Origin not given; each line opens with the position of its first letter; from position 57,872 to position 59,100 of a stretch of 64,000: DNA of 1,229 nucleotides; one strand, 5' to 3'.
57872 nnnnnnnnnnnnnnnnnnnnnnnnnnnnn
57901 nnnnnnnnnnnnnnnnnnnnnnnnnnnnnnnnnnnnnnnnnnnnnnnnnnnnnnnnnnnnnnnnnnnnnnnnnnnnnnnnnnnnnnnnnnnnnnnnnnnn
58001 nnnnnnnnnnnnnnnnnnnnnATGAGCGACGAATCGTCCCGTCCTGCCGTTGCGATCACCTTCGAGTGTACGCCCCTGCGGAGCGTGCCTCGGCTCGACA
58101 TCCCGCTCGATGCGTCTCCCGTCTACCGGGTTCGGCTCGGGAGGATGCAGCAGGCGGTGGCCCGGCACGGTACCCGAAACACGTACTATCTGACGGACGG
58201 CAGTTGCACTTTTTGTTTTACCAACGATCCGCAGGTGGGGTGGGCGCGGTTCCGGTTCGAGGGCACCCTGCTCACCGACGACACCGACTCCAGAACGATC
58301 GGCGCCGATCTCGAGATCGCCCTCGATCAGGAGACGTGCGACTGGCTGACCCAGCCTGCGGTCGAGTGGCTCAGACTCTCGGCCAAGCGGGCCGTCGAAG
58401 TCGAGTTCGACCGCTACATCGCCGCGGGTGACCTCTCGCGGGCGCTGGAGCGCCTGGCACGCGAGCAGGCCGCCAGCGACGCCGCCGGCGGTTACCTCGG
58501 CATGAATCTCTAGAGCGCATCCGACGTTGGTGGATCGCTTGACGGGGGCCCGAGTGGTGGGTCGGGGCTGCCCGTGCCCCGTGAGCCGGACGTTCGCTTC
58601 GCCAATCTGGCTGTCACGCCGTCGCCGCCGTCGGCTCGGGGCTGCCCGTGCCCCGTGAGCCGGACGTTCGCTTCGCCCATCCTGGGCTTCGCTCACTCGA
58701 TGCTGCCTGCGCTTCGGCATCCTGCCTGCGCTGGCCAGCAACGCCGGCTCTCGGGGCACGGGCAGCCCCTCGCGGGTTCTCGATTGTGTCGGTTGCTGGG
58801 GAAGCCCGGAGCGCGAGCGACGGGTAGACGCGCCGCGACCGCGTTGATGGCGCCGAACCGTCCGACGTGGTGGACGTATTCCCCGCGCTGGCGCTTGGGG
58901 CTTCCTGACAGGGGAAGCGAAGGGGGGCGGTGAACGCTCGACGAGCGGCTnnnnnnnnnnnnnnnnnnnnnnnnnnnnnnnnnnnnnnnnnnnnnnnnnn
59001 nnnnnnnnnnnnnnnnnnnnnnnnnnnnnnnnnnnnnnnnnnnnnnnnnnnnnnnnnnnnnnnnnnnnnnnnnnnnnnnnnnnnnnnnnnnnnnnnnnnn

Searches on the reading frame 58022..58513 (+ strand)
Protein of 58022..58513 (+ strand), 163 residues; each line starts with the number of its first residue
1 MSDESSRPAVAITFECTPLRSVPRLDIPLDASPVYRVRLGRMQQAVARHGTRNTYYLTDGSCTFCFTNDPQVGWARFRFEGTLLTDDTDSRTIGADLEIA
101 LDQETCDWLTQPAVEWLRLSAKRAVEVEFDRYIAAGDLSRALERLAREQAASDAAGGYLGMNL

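Call 12: find_encoding_contigs(protein=window:58022-58513:+, flank=10000, max_places=10)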
Protein window:58022-58513:+ (163 aa): no gene with exactly this product is on record in the collection.
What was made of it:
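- Tried and rejected: Exact look-up of the 163-aa ORF in the contig index: not on record (call 12).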

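Call 55: find_related_loci(query=window:58022-58510:+, collection=metagenome_contigs, flank=3000)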
Query window:58022-58510:+ (163 aa) in metagenome_contigs; peptide patterns used: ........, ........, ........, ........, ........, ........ (x = any residue, [..] = any of these).
237 stretches matched a pattern; 121 encode a relative of the query (tblastn E <= 1e-3); the best 80 are kept; 80 distinct loci.
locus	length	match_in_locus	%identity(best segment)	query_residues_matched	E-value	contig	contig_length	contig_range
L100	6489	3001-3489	93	1-163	7e-101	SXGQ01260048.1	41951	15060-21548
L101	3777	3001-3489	84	1-163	2e-94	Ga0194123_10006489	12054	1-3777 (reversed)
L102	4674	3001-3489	85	1-163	2e-94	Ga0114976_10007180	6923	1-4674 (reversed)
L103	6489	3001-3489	85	1-163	2e-94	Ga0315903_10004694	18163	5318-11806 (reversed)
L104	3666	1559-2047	85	1-163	2e-94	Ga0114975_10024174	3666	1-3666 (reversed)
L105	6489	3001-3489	84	1-163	1e-93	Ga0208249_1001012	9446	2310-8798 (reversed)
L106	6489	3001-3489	83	1-163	3e-94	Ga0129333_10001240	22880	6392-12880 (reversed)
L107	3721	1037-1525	85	1-163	7e-94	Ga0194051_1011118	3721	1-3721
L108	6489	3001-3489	85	1-163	3e-93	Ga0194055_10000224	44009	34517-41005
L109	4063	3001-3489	83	1-163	1e-93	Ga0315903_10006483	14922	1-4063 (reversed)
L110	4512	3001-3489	85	1-163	3e-93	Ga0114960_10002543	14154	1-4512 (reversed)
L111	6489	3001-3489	83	1-163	1e-92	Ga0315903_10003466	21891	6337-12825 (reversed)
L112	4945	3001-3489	82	1-163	7e-92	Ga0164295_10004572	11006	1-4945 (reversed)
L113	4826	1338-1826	84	1-163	9e-92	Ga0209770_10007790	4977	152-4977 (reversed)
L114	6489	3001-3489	82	1-163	3e-91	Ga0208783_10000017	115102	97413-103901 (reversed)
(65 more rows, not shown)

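Call 65: search_protein_families(library=pfam, proteins=[window:58022-58510:+], max_evalue=0.001)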
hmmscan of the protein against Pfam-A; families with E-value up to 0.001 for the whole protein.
window:58022-58510:+ (163 aa): 0 families

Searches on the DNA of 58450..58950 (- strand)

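Call 14: search_rna_families(source=window, start=58450, end=58950, threshold=evalue, max_evalue=10)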
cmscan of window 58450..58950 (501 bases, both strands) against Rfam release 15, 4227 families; matches with E-value up to 10: 5.
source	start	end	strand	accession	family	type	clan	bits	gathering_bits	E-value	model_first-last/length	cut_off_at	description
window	58634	58773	-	RF04104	MIR918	Gene; miRNA;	-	17.6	268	0.89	1-265/265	no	MIR918 microRNA precursor family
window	58634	58773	+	RF04104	MIR918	Gene; miRNA;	-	17.6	268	0.92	1-265/265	no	MIR918 microRNA precursor family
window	58450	58474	-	RF03810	mir-8932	Gene; miRNA;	-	17.5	50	5.1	1-25/76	3'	mir-8932 microRNA precursor family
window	58611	58640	+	RF03143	S15-Halobacteria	Cis-reg; leader;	CL00121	13.3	49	8.7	24-53/66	no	S15-Halobacteria ribosomal protein leader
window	58702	58788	+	RF01084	TLS-PK3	Cis-reg;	-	11.9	80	6.6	1-129/129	no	Pseudoknot of tRNA-like structure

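Call 77: search_dna_similar(query=window:58633-58774:-, collection=plasmids, mode=distant, max_evalue=0.001, max_rows=15)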
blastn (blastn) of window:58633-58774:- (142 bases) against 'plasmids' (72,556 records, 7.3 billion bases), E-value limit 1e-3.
No match.
